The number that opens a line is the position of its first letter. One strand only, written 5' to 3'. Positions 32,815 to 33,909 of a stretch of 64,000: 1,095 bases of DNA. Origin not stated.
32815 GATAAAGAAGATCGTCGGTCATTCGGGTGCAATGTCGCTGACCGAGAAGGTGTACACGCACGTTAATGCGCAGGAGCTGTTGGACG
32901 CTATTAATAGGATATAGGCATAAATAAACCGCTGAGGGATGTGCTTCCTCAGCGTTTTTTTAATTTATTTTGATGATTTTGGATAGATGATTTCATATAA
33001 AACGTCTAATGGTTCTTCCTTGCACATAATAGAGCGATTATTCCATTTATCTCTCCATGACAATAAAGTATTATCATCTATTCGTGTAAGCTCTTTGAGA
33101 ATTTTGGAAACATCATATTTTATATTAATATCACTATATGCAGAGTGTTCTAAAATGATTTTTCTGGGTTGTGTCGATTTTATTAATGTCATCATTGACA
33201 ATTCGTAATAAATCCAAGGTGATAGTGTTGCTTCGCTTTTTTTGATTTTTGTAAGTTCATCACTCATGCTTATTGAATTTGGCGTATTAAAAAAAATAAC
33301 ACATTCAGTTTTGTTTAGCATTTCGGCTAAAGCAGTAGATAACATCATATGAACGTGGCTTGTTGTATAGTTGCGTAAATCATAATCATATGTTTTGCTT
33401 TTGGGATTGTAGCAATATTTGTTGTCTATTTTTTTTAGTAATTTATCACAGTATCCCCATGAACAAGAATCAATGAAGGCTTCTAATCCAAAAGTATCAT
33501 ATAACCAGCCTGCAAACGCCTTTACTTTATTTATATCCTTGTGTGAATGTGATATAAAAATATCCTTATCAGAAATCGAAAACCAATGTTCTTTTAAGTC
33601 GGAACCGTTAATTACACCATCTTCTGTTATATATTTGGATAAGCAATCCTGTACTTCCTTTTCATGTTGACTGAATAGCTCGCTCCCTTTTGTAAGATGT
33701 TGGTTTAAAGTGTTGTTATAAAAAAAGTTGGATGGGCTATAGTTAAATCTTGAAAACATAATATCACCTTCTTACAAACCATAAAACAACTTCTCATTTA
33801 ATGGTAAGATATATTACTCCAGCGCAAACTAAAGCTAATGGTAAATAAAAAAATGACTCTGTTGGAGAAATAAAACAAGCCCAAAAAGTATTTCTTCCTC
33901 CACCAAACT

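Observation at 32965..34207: Low-GC two-gene operon: small SLATT-like 3-TM protein plus TIR-domain NADase-like protein, a candidate undescribed TIR-signalling defence / abortive-infection module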

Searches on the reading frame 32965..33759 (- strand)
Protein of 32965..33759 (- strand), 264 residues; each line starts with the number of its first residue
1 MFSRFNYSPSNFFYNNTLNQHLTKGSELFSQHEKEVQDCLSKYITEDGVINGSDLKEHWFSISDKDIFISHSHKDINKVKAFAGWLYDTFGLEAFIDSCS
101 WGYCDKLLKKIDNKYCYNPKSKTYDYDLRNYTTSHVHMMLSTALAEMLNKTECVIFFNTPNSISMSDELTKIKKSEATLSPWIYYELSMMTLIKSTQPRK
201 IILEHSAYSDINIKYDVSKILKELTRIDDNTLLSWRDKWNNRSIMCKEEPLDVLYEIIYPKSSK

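Call 3: search_protein_families(library=pfam, proteins=[window:32965-33759:-], max_evalue=1)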
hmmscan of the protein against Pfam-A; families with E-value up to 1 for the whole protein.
window:32965-33759:- (264 aa): 2 families
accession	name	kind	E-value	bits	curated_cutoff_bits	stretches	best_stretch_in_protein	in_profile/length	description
PF13676.11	TIR_2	-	0.0067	17.4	28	1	67-102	1-35/122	TIR domain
PF15474.11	MU117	-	0.085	14.1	30.4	0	14-65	31-81/105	Meiotically up-regulated gene family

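Call 4: search_protein_families(library=padloc, proteins=[window:32965-33759:-], max_evalue=1)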
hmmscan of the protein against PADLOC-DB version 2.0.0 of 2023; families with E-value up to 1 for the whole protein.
window:32965-33759:- (264 aa): 6 families
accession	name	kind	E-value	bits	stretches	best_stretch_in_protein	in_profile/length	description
PDLC00430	ThsB1|ThsB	-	1.2e-72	242.8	1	1-259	1-264/269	TIR-like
PDLC00435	ThsB1|ThsB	-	2.5e-33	113.9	1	6-200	9-207/281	TIR-like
PDLC00423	ThsB1|ThsB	-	1.4e-05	22.8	1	40-99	10-70/190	TIR-like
PDLC05062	PDC-S66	-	0.00018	19.1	1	29-113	118-197/282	-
PDLC00419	ThsB1|ThsB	-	0.0016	16.3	1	61-97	24-59/165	TIR-like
PDLC00436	ThsB1|ThsB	-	0.0026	15.3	1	62-98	33-68/183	TIR-like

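Call 5: search_protein_families(library=ncbifam, proteins=[window:32965-33759:-], max_evalue=1)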
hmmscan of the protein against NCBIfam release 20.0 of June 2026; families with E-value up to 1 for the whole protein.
window:32965-33759:- (264 aa): 1 family
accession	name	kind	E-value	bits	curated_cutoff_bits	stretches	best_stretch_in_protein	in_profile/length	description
NF042941.1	Retron_TIR_antiphage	equivalog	0.0043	15.9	600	1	39-113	314-388/464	TIR domain-containing anti-phage reverse transcriptase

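Call 24: find_homologous_proteins(query=window:32965-33759:-)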
Query window:32965-33759:- (264 aa): 1227 proteins with E <= 0.001 among 1560 candidates; the best 120 are listed.
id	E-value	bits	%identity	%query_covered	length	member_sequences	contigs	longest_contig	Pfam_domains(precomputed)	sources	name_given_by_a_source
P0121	2.4e-168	576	97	100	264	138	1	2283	-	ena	-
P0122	1.7e-166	570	96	100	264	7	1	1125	-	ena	-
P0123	4.9e-157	539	89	100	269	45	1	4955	-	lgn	-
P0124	5.8e-145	500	83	100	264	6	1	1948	-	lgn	-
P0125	1.1e-143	496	88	92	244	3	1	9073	-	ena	-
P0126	4.8e-141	487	98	84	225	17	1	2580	-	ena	-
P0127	2.6e-137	475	79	100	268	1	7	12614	-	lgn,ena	-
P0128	4.8e-129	448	72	100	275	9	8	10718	-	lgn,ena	-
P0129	8.8e-128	444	71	99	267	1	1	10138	-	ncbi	-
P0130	4.4e-127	441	71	100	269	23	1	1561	-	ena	-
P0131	2.0e-125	436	69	98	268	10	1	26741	-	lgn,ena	-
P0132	5.8e-125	434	72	99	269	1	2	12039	-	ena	-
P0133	1.9e-123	429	68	100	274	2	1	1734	-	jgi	-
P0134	4.1e-123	428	69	98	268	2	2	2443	-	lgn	-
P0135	5.5e-123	428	69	98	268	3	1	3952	-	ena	-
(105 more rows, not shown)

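Call 44: find_related_loci(query=A3, collection=genome_contigs, flank=4000)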
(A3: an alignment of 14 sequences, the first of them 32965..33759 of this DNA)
Query A3 (264 aa) in genome_contigs; peptide patterns used: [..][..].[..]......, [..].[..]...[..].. (x = any residue, [..] = any of these).
599 stretches matched a pattern (row limit reached: there are more); 238 encode a relative of the query (tblastn E <= 1e-3); the best 80 are kept; 80 distinct loci.
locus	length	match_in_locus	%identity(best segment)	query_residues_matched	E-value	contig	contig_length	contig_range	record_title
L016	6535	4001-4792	99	1-264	4e-178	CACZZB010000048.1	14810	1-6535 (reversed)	MAG: uncultured Ruminococcus sp. isolate RUG13073 genome assembly, contig: RUG13073_asm_48, whole genome shotgun sequenc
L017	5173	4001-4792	97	1-264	2e-175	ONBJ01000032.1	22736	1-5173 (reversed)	uncultured Clostridiales bacterium isolate RUG158 genome assembly, contig: scaffold_927, whole genome shotgun sequence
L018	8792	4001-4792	90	1-264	7e-163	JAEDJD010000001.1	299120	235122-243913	MAG: Oscillospiraceae bacterium isolate MAG179 NODE_3_length_299120_cov_23.640302, whole genome shotgun sequence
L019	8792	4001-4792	88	1-264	2e-159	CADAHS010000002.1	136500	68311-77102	MAG: uncultured Ruminococcus sp. isolate RUG13311 genome assembly, contig: RUG13311_asm_2, whole genome shotgun sequence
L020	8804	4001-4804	71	1-264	2e-131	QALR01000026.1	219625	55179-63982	MAG: Clostridiales bacterium isolate CIM:MAG 413 contig_6944, whole genome shotgun sequence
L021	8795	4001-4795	67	1-261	8e-125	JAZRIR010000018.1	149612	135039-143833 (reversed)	MAG: Clostridia bacterium isolate T1900045473_YK20190165.MAGScoT_cleanbin_000003 SGB_7243_k141_2272570, whole genome sho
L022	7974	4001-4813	65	1-262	2e-121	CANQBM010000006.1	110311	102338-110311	MAG: uncultured Clostridia bacterium isolate Lapin-001__bin65 genome assembly, contig: Lapin-001__NODE_241_length_110311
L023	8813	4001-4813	66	1-262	7e-118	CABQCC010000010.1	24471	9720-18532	MAG TPA_asm: uncultured Eubacterium sp. isolate MGYG-HGUT-00443 genome assembly, contig: GUT_GENOME010373_10, whole geno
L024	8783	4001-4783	63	1-258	2e-110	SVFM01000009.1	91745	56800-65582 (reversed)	MAG: Lachnospiraceae bacterium isolate SIG332 NODE_5985_length_91745_cov_3.142701, whole genome shotgun sequence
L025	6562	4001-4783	62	1-258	2e-109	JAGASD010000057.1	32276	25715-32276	MAG: Clostridia bacterium isolate RGIG8724 Water_deer_Colon-4__c327690, whole genome shotgun sequence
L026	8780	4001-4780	58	1-258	1e-102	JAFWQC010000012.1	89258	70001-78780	MAG: Clostridiales bacterium isolate RGIG5968 Sheep_Omasum-2__c89855, whole genome shotgun sequence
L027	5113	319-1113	53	1-261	2e-94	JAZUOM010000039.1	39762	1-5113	MAG: Ruminococcus sp. isolate T1900044873_TS20190339.MAGScoT_cleanbin_000022 SGB_3177_k141_2620076, whole genome shotgun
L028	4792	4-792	49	1-261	3e-86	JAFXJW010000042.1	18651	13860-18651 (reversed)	MAG: Clostridia bacterium isolate RGIG6481 Sheep_Rectum.Co__c902218, whole genome shotgun sequence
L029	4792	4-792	49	1-261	8e-86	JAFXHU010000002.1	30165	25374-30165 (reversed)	MAG: Clostridia bacterium isolate RGIG6427 Sheep_Rectum.Co__c209243, whole genome shotgun sequence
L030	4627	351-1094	54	1-236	8e-85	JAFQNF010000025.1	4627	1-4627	Bacterium isolate RGIG1973 Goat_Cecum.Co__c1131984, whole genome shotgun sequence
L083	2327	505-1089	45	15-207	3e-53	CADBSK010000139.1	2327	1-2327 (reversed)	MAG: uncultured Spirochaetaceae bacterium isolate RUG14257 genome assembly, contig: RUG14257_asm_139, whole genome shotg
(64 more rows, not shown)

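Call 67: predict_structure(alignment_id=A5)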
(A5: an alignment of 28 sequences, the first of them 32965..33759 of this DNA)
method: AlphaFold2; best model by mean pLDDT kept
length: 264 residues; sequences in the alignment: 28
mean_pLDDT: 74.0   pTM: 0.74
mean pLDDT of the five models: 74.0, 73.4, 73.4, 69.9, 68.8
residues with pLDDT >= 90: 62; 70-90: 120; 50-70: 38; < 50: 44
segments of 3 or more residues with pLDDT < 50: 161-175, 177-180, 193-215
pLDDT, mean of each block of 10 residues (from residue 1): 82 94 97 87 77 67 86 84 97 89 76 85 82 74 78 80 39 42 55 39 31 51 81 95 82 85 49
secondary structure, 60 per line:
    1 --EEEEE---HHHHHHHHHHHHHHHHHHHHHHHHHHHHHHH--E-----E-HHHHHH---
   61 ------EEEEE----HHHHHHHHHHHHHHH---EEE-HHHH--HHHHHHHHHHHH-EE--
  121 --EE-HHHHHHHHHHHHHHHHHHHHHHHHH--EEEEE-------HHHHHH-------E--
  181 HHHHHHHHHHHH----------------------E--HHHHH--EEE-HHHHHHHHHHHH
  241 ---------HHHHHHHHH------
elements in order: E3-7 H11-41 H52-57 E67-71 H76-90 E94-96 H98-101 H104-115 H126-150 E153-157 H165-170 H181-192 H218-222 E225-227 H229-240 H250-258

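Call 68: search_solved_structures(query=A5, max_evalue=1, show_alignments=1)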
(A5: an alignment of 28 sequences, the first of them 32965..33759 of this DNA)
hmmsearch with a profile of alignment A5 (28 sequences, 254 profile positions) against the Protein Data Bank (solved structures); distinct sequences matched with E-value up to 1: 2.
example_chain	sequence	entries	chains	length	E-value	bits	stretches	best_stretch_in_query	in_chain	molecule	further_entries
7uwg_A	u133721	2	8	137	0.41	13.3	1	60-110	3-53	Molecular chaperone Tir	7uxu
4c7m_A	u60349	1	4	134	0.69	12.5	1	61-111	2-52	Toll/interleukin-1 receptor domain-containing protein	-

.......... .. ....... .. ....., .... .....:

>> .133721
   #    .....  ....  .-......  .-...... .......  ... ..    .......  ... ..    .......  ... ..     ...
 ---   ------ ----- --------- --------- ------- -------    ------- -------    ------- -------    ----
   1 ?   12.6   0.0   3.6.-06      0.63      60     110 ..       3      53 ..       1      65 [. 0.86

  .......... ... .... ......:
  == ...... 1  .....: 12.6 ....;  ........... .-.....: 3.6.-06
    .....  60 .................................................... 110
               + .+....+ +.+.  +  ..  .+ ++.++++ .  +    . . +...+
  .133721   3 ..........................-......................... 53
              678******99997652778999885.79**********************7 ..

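Call 73: fold_search(model_id=the predicted structure, library=pdb)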
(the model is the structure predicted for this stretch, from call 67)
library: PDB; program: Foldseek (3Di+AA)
matches with E <= 10: 601; with E <= 0.001: 0
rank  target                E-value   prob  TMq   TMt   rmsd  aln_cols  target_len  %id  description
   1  4cr2_K                4.9e-02  0.08  0.13  0.10  20.6       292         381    8  Deep classification of a large cryo-EM dataset defines the conformational landscape of the 26S proteasome (released 2014-04-02)
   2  9oor_A                1.0e-01  0.08  0.14  0.06  19.9       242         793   10  Open state Gly/Glu/24S-HC bound hGluN1a-2B NMDAR (released 2025-10-29)
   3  8e98_A                1.0e-01  0.06  0.14  0.07  22.3       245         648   14  D-cycloserine and glutamate bound Human GluN1a-GluN2C NMDA receptor in nanodisc - intact conformation (released 2022-12-07)
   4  8spo_I                1.4e-01  0.16  0.21  0.16  13.1       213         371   12  Tetramerized activation of MapSPARTA bound with NAD+ (released 2023-08-23)
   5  9vkr_A                1.4e-01  0.08  0.14  0.09  14.1       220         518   10  Cryo-EM structure of F-ATP synthase from Mycobacteroides abscessus (Rotational State 3) (released 2026-01-14)
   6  7w3m_B                1.5e-01  0.08  0.15  0.12  22.1       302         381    9  Structure of USP14-bound human 26S proteasome in substrate-inhibited state SD5_USP14 (released 2022-05-18)
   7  9pzv_A                1.6e-01  0.03  0.09  0.07  22.1       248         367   11  Native GluN1/GluN2A in complex with 5F11 and 3D2 Fabs, local ATD dimer (released 2025-12-17)
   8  2rhm_D                1.9e-01  0.23  0.22  0.29  17.8       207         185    9  Crystal structure of a putative kinase (caur_3907) from chloroflexus aurantiacus j-10-fl at 1.70 A resolution (released 2007-11-20)
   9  8jiz_D                1.9e-01  0.05  0.13  0.06  21.9       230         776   13  Cryo-EM structure of GluN1-2A NMDAR in complex with human Fab5F6 in two fab bind conformation (released 2024-06-05)
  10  2rhm_C                2.4e-01  0.15  0.19  0.24  17.3       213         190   12  Crystal structure of a putative kinase (caur_3907) from chloroflexus aurantiacus j-10-fl at 1.70 A resolution (released 2007-11-20)
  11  2rhm_A                2.5e-01  0.18  0.22  0.28  16.2       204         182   11  Crystal structure of a putative kinase (caur_3907) from chloroflexus aurantiacus j-10-fl at 1.70 A resolution (released 2007-11-20)
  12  9omy_A                2.5e-01  0.07  0.15  0.14  15.2       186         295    9  Cryo-EM structure of an octameric RAD51-XRCC3-RAD51C (RAD51-X3C) complex (released 2026-04-01)
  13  8isy_B                2.7e-01  0.12  0.20  0.13  15.4       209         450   12  Cryo-EM structure of free-state Crt-SPARTA (released 2023-10-18)
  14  9bv3_E                2.7e-01  0.09  0.15  0.12  15.4       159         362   12  M1B Midnolin-Proteasome (released 2025-06-11)
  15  9arg_A                2.9e-01  0.03  0.11  0.05  21.4       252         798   13  Rat GluN1-GluN2B NMDA receptor channel in apo conformation (released 2024-07-31)
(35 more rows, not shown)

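Call 77: search_protein_families(library=pfam, alignment_id=A6, max_evalue=0.0001)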
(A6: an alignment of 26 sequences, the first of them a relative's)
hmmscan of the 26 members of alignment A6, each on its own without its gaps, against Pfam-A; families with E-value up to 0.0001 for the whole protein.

A. member 1, L031:3254-3970:+ (238 aa): 5 families
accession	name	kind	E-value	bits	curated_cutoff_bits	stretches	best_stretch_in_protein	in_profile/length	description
PF00717.28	Peptidase_S24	-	1.9e-19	69.9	23.3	1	126-232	5-116/116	Peptidase S24-like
PF01381.28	HTH_3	-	4.1e-13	49.6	23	1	8-63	1-55/55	Helix-turn-helix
PF13560.12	HTH_31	-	4.5e-10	40.1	27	1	4-63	2-61/64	Helix-turn-helix domain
PF12844.13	HTH_19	-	1.1e-08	35.2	30.2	1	5-64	1-59/64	Helix-turn-helix domain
PF13443.12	HTH_26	-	1.9e-05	25.3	22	1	8-66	2-60/63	Cro/C1-type HTH DNA-binding domain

B. families by the number of members that match (of 26 scanned): 18 families
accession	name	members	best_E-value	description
PF18185.7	STALD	4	8.1e-77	Sir2- and TIR-associating SLOG family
PF13289.12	SIR2_2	4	1.5e-32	SIR2-like domain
PF08937.16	ThsB_TIR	3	9.4e-25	Thoeris protein ThsB, TIR-like domain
PF01048.26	PNP_UDP_1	2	1.2e-14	Phosphorylase superfamily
PF00239.26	Resolvase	1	2.1e-32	Resolvase, N terminal domain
PF10074.15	RovC_DNA-bd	1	2.8e-28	T6SS, Transcription factor, DNA binding domain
PF04230.19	PS_pyruv_trans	1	2.3e-24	Polysaccharide pyruvyl transferase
PF01934.22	HepT-like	1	2.5e-24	Ribonuclease HepT-like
PF00717.28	Peptidase_S24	1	1.9e-19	Peptidase S24-like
PF00589.27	Phage_integrase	1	1.1e-18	Phage integrase family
PF07508.19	Recombinase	1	4.1e-17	Recombinase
PF01381.28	HTH_3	1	4.1e-13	Helix-turn-helix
PF13408.12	Zn_ribbon_recom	1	8.1e-12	Recombinase zinc beta ribbon domain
PF13560.12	HTH_31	1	4.5e-10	Helix-turn-helix domain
PF13676.11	TIR_2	1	4.9e-09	TIR domain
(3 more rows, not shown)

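Call 89: search_protein_families(library=pfam, proteins=[L020:2512-3966:+, L024:2527-3981:+, L021:3512-3964:+, L083:1274-2014:+], max_evalue=0.01)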
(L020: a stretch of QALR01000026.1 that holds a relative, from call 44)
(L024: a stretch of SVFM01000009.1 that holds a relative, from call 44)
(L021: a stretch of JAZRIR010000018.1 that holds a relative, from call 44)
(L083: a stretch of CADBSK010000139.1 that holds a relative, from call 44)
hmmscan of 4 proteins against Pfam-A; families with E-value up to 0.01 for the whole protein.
L020:2512-3966:+ (484 aa): 1 family
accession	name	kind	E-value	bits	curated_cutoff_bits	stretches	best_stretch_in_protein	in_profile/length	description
PF18186.6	SLATT_4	-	0.0028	17.8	27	0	167-264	46-142/165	SMODS and SLOG-associating 2TM effector domain family 4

L024:2527-3981:+ (484 aa): 1 family
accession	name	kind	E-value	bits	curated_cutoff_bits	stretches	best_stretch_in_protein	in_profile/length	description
PF04120.17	Iron_permease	-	0.0002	21.6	25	1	156-266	17-108/128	Low affinity iron permease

L021:3512-3964:+ (150 aa): 0 families

L083:1274-2014:+ (246 aa): 3 families
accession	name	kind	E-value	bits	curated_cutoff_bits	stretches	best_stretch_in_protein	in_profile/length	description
PF14584.11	DUF4446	-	0.00067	20.1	27.4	1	146-228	2-82/150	Protein of unknown function (DUF4446)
PF11683.13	DUF3278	-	0.0031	18.1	26.6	1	18-91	30-103/130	Protein of unknown function (DUF3278)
PF12725.13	DUF3810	-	0.0085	15.9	28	1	139-233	53-149/311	Protein of unknown function (DUF3810)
